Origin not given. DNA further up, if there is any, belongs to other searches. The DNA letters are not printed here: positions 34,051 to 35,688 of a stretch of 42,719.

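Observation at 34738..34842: A palindromic element insertion appears to have welded truB and tsaC into one reading frame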

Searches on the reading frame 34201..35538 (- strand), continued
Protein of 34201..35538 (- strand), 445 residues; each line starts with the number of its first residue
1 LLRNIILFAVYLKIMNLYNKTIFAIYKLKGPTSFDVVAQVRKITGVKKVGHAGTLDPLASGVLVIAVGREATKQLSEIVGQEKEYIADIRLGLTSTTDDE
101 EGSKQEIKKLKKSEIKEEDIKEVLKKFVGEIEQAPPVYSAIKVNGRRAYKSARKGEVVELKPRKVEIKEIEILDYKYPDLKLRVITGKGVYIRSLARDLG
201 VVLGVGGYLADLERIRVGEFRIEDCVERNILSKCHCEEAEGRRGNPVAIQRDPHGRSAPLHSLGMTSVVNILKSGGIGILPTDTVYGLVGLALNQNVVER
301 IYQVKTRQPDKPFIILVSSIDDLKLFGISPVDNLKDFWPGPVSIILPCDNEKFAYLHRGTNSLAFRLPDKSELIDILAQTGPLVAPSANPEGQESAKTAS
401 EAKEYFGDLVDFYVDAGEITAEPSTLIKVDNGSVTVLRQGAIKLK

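Call 58: list_cluster_members(proteins=[P0001])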
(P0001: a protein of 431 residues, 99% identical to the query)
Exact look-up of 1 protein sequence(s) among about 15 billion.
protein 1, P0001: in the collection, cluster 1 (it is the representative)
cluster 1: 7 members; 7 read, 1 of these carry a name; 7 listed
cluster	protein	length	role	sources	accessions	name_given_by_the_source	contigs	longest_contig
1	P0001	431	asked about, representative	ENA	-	-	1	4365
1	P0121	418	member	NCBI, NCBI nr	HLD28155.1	MAG TPA: tRNA pseudouridine(55) synthase TruB, partial [Patescibacteria group bacterium] | tRNA pseudouridine(55) synthase TruB [Patescibacteria group bacterium]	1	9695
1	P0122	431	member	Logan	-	-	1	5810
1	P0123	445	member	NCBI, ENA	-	-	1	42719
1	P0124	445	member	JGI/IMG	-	-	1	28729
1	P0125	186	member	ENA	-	-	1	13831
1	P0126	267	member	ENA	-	-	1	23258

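Call 60: find_encoding_contigs(protein=P0125, flank=6000, max_places=4)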
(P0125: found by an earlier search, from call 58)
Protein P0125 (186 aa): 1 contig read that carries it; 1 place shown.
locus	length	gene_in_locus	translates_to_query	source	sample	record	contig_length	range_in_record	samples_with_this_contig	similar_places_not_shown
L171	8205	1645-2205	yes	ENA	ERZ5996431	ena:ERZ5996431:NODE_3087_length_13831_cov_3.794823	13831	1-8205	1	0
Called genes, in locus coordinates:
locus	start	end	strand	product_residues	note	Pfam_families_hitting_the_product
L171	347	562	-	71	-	-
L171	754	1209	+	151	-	PF04892:VanZ-LLP1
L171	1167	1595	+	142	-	PF02367:TsaE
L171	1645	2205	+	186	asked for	PF01300:Sua5_yciO_yrdC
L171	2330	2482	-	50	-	-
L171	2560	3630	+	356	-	PF00294:PfkB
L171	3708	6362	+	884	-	PF01326:PPDK_N, PF00391:PEP-utilizers, PF02896:PEP-utilizers_C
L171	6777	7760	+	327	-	PF08309:LVIVD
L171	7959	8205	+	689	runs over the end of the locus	PF02629:CoA_binding, PF13380:CoA_binding_2, PF13607:Succ_CoA_lig, PF19045:Ligase_CoA_2, PF13549:ATP-grasp_5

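Call 61: find_encoding_contigs(protein=P0126, flank=6000, max_places=4)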
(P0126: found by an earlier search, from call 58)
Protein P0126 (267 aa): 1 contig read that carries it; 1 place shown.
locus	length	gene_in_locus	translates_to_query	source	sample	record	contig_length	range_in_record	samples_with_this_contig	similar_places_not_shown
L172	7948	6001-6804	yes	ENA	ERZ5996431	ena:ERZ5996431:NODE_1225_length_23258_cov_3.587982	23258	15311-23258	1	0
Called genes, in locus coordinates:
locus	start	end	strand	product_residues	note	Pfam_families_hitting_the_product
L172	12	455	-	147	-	-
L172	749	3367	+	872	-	PF00005:ABC_tran (faint), PF02463:SMC_N (faint), PF13304:AAA_21 (faint), PF13555:AAA_29 (faint), PF20703:nSTAND1 (faint), PF17760:UvrA_inter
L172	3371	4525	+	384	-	PF01541:GIY-YIG, PF27096:UvrC_M, PF08459:UvrC_RNaseH_dom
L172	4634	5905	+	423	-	PF13385:Laminin_G_3, PF00404:Dockerin_1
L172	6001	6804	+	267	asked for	PF01509:TruB_N, PF16198:TruB_C_2 (weak)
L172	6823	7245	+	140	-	PF02381:MraZ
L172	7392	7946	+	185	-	?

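Call 66: find_homologous_proteins(query=L172:6823-7245:+, max_evalue=1e-30)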
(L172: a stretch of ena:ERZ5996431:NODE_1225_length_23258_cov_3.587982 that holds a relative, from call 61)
Query L172:6823-7245:+ (140 aa): 7831 proteins with E <= 1e-30 among 8000 candidates; the best 120 are listed.
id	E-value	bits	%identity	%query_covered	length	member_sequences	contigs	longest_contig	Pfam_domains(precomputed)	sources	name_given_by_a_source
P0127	3.1e-86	304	100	100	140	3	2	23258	PF02381.24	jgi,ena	-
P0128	7.4e-83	293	96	100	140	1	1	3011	PF02381.24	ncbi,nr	ncbi:MAG: division/cell wall cluster transcriptional repressor MraZ [Parcubacteria group bacterium]|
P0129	1.3e-79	283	93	100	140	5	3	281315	PF02381.24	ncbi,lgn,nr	ncbi:MAG: division/cell wall cluster transcriptional repressor MraZ [Parcubacteria group bacterium]|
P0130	5.0e-79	281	93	100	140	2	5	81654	PF02381.24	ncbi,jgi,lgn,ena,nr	ncbi:cell division/cell wall cluster transcriptional repressor MraZ [bacterium CG10_46_32]|nr:MAG: c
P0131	3.8e-78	278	92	100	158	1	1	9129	PF02381.24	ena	-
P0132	2.2e-73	263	92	93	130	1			PF02381.24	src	-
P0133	8.0e-70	251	79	100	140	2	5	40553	PF02381.24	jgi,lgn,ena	-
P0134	3.3e-69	249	80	100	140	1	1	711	PF02381.24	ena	-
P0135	5.6e-69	249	80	100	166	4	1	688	PF02381.24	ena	-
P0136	1.0e-68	248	81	99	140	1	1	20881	PF02381.24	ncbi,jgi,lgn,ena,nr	ncbi:division/cell wall cluster transcriptional repressor MraZ [Patescibacteria group bacterium]|nr:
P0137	1.5e-68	247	79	100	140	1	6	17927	PF02381.24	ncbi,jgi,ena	jgi:MraZ protein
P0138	1.1e-67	244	79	100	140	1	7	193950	PF02381.24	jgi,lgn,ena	jgi:MraZ protein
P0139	1.2e-67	244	79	99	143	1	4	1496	PF02381.24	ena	-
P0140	1.5e-67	244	79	100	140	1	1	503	PF02381.24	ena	-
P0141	2.4e-67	243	81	99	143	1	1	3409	PF02381.24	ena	-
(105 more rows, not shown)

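Call 67: find_encoding_contigs(protein=P0127, flank=8000, max_places=6)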
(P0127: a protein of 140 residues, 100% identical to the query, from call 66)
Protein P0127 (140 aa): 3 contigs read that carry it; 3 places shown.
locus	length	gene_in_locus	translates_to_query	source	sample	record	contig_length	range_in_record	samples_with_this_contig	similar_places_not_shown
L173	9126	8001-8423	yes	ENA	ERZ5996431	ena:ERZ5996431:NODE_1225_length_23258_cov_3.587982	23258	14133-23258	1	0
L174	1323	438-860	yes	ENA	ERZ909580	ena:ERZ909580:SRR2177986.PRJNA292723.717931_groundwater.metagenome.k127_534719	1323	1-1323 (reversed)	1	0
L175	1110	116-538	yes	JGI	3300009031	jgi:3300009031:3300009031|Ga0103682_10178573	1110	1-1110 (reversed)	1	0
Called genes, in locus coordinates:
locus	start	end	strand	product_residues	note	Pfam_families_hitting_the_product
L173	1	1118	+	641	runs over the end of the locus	PF00270:DEAD (faint), PF04851:ResIII, PF17757:UvrB_inter, PF27431:UvrB_3rd, PF00271:Helicase_C, PF12344:UvrB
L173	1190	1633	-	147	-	-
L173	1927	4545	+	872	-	PF00005:ABC_tran (faint), PF02463:SMC_N (faint), PF13304:AAA_21 (faint), PF13555:AAA_29 (faint), PF20703:nSTAND1 (faint), PF17760:UvrA_inter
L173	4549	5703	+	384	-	PF01541:GIY-YIG, PF27096:UvrC_M, PF08459:UvrC_RNaseH_dom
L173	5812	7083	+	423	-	PF13385:Laminin_G_3, PF00404:Dockerin_1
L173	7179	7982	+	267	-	PF01509:TruB_N, PF16198:TruB_C_2 (weak)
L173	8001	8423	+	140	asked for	PF02381:MraZ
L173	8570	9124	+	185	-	?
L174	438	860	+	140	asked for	PF02381:MraZ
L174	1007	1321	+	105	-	?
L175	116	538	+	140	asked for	PF02381:MraZ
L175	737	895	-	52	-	PF02153:PDH_N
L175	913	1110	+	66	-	?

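Call 71: find_homologous_proteins(query=L171:1167-1595:+, max_evalue=1e-20)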
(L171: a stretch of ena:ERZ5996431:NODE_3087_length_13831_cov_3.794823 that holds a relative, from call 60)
Query L171:1167-1595:+ (142 aa): 611 proteins with E <= 1e-20 among 654 candidates; the best 120 are listed.
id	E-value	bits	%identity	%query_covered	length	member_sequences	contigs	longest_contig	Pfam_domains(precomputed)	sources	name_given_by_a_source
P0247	4.4e-86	304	100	100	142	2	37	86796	PF02367.24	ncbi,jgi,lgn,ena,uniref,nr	ncbi:tRNA (adenosine(37)-N6)-threonylcarbamoyltransferase complex ATPase subunit type 1 TsaE [Candid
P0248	3.2e-66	239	79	100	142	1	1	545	PF02367.24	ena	-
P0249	1.6e-62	227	75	100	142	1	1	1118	PF02367.24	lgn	-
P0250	2.8e-62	227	75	99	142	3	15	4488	PF02367.24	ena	-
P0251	2.0e-61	224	74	99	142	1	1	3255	PF02367.24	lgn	-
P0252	2.3e-61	224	71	97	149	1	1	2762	PF02367.24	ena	-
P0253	1.4e-60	221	70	100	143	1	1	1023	PF02367.24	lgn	-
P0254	9.9e-60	218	72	99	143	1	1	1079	PF02367.24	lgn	-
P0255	1.3e-59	218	72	99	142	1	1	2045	PF02367.24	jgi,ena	-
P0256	3.0e-59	217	72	99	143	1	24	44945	PF02367.24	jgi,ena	-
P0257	3.1e-59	217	72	99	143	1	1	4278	PF02367.24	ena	-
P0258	3.2e-59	217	72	99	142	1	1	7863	PF02367.24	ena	-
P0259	3.2e-59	217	73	99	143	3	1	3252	PF02367.24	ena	-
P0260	6.4e-59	216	72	99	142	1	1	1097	PF02367.24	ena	-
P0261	6.5e-59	216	72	99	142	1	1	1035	PF02367.24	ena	-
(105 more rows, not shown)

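Call 72: find_encoding_contigs(protein=P0247, flank=4000, max_places=5)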
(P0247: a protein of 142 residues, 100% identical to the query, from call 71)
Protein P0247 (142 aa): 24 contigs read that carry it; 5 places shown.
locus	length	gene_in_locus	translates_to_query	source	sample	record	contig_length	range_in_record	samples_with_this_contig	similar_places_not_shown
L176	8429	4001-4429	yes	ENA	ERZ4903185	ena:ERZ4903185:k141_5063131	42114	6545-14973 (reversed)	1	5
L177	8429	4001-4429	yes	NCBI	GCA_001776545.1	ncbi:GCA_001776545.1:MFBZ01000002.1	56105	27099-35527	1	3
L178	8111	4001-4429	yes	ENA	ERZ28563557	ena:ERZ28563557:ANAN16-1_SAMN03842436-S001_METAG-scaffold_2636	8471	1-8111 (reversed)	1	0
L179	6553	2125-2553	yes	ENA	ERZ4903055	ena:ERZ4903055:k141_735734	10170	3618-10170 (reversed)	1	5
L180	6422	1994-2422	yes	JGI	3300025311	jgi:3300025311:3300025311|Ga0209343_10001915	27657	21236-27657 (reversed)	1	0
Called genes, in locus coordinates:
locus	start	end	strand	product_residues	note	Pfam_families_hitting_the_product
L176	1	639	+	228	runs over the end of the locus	PF00005:ABC_tran, PF02463:SMC_N, PF13175:AAA_15 (faint), PF13304:AAA_21 (faint)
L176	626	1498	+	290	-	PF18075:FtsX_ECD, PF02687:FtsX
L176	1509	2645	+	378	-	PF11932:DUF3450 (faint), PF24568:CC_PcsB, PF01551:Peptidase_M23 (weak)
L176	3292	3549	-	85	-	-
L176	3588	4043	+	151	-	PF04892:VanZ-LLP1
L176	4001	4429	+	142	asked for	PF02367:TsaE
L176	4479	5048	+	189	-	PF01300:Sua5_yciO_yrdC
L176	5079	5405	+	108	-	PF00814:TsaD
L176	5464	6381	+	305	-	PF01073:3Beta_HSD, PF01370:Epimerase, PF02719:Polysacc_synt_2, PF04321:RmlD_sub_bind, PF05368:NmrA, PF07993:NAD_binding_4, PF13460:NAD_binding_10, PF16363:GDP_Man_Dehyd, +1 more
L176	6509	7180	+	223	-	PF01797:Y1_Tnp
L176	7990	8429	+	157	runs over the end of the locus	PF04203:Sortase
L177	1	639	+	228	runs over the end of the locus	PF00005:ABC_tran, PF02463:SMC_N, PF13175:AAA_15 (faint), PF13304:AAA_21 (faint)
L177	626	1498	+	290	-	PF18075:FtsX_ECD, PF02687:FtsX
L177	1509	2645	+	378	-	PF11932:DUF3450 (faint), PF24568:CC_PcsB, PF01551:Peptidase_M23 (weak)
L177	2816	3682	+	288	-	PF00932:LTD (weak)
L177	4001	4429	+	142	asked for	PF02367:TsaE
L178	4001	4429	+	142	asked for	PF02367:TsaE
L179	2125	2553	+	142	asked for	PF02367:TsaE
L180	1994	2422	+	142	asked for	PF02367:TsaE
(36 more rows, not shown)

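Call 84: predict_structure(alignment_id=A3)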
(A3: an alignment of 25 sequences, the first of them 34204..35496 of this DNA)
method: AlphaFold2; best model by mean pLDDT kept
length: 431 residues; sequences in the alignment: 25
mean_pLDDT: 82.3   pTM: 0.54
mean pLDDT of the five models: 82.3, 82.0, 81.0, 80.2, 80.1
residues with pLDDT >= 90: 184; 70-90: 173; 50-70: 31; < 50: 43
segments of 3 or more residues with pLDDT < 50: 1-4, 126-136, 222-248
pLDDT, mean of each block of 10 residues (from residue 1): 64 87 84 86 89 88 91 95 83 75 94 94 57 46 73 97 97 92 94 94 92 67 39 29 40 86 91 95 92 76 96 86 91 91 89 92 95 86 88 89 79 85 86 69
secondary structure, 60 per line:
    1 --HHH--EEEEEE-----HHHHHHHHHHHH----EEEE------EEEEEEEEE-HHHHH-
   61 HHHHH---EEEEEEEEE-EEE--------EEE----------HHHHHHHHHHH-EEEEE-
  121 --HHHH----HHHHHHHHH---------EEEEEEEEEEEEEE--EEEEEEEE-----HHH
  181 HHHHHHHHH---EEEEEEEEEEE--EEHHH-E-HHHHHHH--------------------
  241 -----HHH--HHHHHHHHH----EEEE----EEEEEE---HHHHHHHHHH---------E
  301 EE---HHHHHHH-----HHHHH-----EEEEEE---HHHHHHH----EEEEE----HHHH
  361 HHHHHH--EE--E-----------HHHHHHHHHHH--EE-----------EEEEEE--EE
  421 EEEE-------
elements in order: E8-13 H19-30 E35-38 E45-53 H55-59 H61-65 E69-77 E79-81 E90-92 H103-113 E115-119 H123-126 H131-139 E149-162 E165-172 H178-189 E193-203 H214-220 H251-259 E264-267 E272-277 H281-290 E300-302 H306-312 H318-322 E328-333 H337-343 E348-352 H357-366 H385-395 E411-416 E419-424
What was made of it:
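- Disordered linker: call 84.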
